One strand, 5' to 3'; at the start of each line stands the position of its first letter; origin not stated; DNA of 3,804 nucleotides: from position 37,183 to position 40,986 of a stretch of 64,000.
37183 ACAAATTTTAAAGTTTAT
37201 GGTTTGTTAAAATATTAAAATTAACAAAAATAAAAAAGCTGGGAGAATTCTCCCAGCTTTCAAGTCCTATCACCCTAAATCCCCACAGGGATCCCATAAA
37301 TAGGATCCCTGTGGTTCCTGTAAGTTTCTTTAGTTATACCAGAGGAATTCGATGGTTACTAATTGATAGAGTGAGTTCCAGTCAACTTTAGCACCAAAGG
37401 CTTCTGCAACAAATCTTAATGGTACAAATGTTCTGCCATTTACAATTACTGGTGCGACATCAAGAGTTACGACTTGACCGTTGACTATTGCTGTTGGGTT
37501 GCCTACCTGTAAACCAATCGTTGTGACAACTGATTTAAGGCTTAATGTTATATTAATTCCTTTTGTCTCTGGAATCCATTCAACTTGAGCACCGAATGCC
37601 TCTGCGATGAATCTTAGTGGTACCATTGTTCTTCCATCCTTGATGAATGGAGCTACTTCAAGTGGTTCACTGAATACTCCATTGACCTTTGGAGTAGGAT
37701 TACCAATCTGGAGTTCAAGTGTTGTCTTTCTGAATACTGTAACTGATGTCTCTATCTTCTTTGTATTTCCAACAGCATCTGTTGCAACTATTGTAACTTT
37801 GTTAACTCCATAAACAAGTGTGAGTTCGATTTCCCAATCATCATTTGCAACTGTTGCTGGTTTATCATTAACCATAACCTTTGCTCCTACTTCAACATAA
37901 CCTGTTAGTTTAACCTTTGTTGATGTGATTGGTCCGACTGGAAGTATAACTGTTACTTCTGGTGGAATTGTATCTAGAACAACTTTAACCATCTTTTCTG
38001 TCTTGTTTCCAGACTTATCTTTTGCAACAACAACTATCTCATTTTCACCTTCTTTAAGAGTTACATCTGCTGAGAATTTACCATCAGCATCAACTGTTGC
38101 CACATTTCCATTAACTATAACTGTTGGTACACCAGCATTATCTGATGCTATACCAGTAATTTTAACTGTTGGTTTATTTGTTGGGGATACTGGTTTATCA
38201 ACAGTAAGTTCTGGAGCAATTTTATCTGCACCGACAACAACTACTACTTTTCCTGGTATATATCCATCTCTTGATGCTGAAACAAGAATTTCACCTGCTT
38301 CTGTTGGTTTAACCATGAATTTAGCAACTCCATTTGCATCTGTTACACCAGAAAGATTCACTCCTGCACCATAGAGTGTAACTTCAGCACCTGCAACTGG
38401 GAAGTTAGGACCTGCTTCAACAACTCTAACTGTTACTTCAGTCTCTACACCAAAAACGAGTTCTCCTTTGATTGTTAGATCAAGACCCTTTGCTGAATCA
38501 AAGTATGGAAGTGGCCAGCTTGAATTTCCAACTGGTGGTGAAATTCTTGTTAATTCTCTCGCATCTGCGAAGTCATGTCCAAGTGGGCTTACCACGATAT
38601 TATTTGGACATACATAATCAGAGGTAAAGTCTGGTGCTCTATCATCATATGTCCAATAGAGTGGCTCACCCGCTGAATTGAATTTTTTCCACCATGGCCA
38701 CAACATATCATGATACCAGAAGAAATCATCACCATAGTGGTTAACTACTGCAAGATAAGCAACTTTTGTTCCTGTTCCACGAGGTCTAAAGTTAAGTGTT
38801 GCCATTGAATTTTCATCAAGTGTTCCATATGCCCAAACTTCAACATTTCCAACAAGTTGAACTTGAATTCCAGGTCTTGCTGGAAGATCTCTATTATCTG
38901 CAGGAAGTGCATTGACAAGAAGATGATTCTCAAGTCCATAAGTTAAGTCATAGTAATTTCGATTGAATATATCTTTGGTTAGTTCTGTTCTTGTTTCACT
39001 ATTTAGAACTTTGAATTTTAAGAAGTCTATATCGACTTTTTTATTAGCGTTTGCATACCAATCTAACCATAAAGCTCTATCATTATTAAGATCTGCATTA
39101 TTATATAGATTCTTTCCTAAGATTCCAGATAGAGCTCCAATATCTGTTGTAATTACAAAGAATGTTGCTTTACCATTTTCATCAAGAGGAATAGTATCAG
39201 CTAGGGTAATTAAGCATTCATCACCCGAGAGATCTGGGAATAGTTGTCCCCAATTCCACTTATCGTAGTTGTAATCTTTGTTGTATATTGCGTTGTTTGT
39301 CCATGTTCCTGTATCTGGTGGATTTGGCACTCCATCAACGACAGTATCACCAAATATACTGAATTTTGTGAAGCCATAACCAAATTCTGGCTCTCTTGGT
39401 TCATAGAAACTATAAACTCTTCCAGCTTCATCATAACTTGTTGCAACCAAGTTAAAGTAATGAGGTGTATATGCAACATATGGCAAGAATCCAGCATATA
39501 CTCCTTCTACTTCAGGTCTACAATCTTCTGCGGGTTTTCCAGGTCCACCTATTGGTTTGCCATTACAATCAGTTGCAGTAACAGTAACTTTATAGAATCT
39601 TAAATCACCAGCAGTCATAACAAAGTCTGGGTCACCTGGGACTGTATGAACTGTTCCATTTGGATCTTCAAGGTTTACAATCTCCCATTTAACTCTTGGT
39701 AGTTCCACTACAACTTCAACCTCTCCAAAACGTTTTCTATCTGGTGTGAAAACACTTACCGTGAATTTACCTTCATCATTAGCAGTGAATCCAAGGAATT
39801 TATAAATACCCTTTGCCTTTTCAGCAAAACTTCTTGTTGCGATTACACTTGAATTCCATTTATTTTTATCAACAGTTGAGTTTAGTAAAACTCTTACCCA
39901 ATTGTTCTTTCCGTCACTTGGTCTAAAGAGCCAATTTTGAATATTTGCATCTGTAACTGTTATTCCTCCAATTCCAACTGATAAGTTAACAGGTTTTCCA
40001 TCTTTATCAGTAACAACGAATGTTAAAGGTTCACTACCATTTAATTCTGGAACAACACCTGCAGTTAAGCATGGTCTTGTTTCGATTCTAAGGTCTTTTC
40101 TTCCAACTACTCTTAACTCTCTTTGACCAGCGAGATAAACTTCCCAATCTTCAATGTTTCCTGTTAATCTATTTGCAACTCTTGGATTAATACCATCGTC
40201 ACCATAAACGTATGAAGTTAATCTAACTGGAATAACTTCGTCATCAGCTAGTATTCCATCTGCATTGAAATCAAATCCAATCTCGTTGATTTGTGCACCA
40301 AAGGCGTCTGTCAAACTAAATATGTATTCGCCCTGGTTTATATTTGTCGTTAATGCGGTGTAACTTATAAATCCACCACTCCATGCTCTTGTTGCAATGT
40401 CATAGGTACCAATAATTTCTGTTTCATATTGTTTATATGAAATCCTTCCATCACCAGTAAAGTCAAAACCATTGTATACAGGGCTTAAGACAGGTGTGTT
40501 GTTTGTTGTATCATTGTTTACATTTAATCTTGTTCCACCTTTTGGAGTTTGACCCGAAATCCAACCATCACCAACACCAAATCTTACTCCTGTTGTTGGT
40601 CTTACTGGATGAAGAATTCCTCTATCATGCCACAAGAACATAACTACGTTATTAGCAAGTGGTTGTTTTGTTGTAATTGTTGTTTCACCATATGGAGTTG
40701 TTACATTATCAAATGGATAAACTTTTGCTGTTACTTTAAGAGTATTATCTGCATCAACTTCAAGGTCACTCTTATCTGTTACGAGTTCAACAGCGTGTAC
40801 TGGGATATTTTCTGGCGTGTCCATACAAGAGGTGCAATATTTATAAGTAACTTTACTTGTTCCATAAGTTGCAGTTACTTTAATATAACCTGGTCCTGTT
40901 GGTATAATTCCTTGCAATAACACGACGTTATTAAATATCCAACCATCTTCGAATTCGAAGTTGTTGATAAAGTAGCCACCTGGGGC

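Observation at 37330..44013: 2227-aa secreted giant protein with tandem C-terminal CuAO-N-like domains: candidate S-layer/surface-array protein of unknown fold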

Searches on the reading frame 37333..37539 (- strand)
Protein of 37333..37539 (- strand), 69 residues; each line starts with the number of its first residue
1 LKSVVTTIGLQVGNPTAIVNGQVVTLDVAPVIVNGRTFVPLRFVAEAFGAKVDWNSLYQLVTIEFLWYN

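Call 118: search_protein_families(library=pfam, proteins=[window:37333-37539:-], max_evalue=0.01)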
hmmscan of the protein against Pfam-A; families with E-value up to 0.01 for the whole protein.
seq(69 aa): 1 family
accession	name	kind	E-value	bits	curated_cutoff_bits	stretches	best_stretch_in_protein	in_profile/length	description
PF07833.16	Cu_amine_oxidN1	-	6.9e-21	74.7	24.2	1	6-62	51-107/108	Copper amine oxidase N-terminal domain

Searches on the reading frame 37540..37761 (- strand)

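Call 118: search_protein_families(library=pfam, proteins=[window:37540-37761:-], max_evalue=0.01)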
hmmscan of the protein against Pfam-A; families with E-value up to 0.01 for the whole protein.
seq(74 aa): 1 family
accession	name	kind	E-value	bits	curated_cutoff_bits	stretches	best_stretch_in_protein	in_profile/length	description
PF07833.16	Cu_amine_oxidN1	-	2.9e-17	63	24.2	1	6-70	43-107/108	Copper amine oxidase N-terminal domain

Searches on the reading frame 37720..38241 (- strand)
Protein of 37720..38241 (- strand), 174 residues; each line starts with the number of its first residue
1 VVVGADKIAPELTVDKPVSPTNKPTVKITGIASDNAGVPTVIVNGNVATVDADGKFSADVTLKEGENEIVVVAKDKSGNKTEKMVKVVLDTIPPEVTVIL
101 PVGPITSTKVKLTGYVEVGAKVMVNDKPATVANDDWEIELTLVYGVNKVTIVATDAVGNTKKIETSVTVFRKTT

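Call 118: search_protein_families(library=pfam, proteins=[window:37720-38241:-], max_evalue=0.01)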
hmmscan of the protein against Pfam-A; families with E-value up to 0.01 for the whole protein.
seq(174 aa): 6 families
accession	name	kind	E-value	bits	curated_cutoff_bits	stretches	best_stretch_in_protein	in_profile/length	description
PF09136.16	Glucodextran_B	-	1.2e-23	83.2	27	2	10-90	1-82/83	Glucodextranase, domain B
PF19077.6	Big_13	-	6.7e-10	39.8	27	1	21-91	26-102/102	Bacterial Ig-like domain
PF17936.7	Big_6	-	3.5e-08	34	27.6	1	22-86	11-79/83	Bacterial Ig domain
PF12733.13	Cadherin-like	-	6e-05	23.8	24.2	0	22-81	25-79/89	Cadherin-like beta sandwich domain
PF15418.12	DUF4625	-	0.0013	19.5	27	0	61-88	102-129/131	Domain of unknown function (DUF4625)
PF25596.1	CPSase_L_D1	-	0.0033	17.7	27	0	35-70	34-69/118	Carbamoyl phosphate synthase preATP-grasp domain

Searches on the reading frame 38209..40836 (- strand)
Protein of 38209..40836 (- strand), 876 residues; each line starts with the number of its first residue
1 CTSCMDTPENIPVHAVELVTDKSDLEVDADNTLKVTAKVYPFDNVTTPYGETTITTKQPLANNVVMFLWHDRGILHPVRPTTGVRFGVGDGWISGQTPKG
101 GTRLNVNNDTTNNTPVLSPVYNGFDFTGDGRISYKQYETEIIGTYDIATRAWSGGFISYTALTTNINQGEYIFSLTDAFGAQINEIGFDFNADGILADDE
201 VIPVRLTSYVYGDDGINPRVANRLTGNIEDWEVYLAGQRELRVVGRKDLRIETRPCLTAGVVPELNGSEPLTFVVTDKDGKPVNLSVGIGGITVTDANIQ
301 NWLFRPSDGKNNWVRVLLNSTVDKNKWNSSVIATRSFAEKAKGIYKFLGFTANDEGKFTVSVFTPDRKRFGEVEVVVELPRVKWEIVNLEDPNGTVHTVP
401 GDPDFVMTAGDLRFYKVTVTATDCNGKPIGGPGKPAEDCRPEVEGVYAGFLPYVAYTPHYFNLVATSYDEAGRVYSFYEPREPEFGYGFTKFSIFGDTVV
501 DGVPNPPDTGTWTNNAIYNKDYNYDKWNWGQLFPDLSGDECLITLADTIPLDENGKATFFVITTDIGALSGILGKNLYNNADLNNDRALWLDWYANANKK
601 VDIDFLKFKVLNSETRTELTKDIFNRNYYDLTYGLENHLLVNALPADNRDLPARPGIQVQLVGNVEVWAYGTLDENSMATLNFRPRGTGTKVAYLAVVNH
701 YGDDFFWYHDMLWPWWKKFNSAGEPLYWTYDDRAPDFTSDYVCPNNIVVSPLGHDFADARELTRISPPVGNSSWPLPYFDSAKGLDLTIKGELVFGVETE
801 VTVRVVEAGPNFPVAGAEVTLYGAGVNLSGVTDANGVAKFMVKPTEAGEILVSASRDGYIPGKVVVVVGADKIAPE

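Call 30: predict_structure(alignment_id=A3)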
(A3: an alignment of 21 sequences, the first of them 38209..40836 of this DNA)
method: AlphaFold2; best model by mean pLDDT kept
length: 876 residues; sequences in the alignment: 21
mean_pLDDT: 50.9   pTM: 0.46
mean pLDDT of the five models: 50.9, 49.0, 48.0, 45.1, 44.4
residues with pLDDT >= 90: 18; 70-90: 171; 50-70: 205; < 50: 482
segments of 3 or more residues with pLDDT < 50: 1-14, 41-67, 70-81, 83-169, 180-190, 198-201, 212-233, 305-333, 398-412, 433-446, 454-462, 469-543, 575-606, 620-636, 646-652, 687-692, 697-783, 871-876
pLDDT, mean of each block of 10 residues (from residue 1): 27 54 66 62 42 37 45 43 42 33 34 34 34 34 37 39 41 52 46 49 54 39 35 55 74 78 74 87 77 68 45 33 26 68 81 64 70 77 71 50 35 67 79 48 49 43 51 40 27 27 25 27 30 37 54 76 55 45 31 37 45 60 37 50 52 53 60 71 55 44 28 29 26 26 34 29 31 36 65 79 73 81 88 90 82 76 73 36
secondary structure, 60 per line:
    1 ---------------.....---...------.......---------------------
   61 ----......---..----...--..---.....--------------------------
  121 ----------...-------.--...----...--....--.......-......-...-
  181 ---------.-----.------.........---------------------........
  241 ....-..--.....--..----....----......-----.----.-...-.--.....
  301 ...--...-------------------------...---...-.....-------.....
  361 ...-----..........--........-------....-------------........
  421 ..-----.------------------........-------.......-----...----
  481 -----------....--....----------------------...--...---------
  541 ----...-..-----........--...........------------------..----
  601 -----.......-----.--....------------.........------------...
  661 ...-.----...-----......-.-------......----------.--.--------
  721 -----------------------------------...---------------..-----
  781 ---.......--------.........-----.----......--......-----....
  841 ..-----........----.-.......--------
elements in order (helices of 4 or more, strands of 3 or more residues): E16-20 E24-26 E33-39 E65-70 H90-94 E131-133 E144-146 E151-153 E156-159 H162-168 E170-175 E203-211 E233-244 E250-254 H263-266 E271-276 H296-303 E334-336 E344-348 E356-363 E369-378 E381-388 E396-399 E413-422 E447-454 E462-468 E474-476 E492-495 E498-501 E556-563 E569-576 E606-612 H621-624 E637-645 E658-663 E670-672 E678-683 E693-698 E784-790 E799-807 E818-823 E826-831 E837-842 E848-855 E862-868
